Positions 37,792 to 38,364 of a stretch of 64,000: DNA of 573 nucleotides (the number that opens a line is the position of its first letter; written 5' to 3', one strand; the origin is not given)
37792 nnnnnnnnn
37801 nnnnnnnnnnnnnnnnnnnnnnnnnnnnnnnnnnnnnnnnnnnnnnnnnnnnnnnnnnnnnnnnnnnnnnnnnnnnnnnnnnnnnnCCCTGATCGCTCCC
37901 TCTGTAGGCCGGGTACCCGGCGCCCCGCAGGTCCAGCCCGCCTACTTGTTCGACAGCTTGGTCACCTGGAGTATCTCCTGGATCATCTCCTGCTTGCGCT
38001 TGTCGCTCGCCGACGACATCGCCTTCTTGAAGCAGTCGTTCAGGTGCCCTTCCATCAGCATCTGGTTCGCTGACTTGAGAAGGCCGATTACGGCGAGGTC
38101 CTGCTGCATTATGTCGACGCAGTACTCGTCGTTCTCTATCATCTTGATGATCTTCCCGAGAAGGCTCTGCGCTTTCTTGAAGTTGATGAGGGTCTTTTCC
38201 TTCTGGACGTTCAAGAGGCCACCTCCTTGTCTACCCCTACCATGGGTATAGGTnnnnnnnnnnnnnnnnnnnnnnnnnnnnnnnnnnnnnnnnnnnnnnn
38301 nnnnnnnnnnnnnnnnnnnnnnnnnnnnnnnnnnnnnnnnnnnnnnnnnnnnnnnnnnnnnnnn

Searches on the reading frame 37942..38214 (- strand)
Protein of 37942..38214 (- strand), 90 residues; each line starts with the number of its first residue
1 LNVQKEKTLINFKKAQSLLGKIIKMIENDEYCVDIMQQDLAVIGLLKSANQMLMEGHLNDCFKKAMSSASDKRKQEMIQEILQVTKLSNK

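Call 23: search_protein_families(library=pfam, proteins=[window:37942-38214:-], max_evalue=0.01)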
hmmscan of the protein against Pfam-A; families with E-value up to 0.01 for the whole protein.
window:37942-38214:- (90 aa): 1 family
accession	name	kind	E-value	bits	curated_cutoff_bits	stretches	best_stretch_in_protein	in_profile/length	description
PF02583.22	Trns_repr_metal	-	9.9e-16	58.4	22.8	1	5-84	2-75/78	Metal-sensitive transcriptional repressor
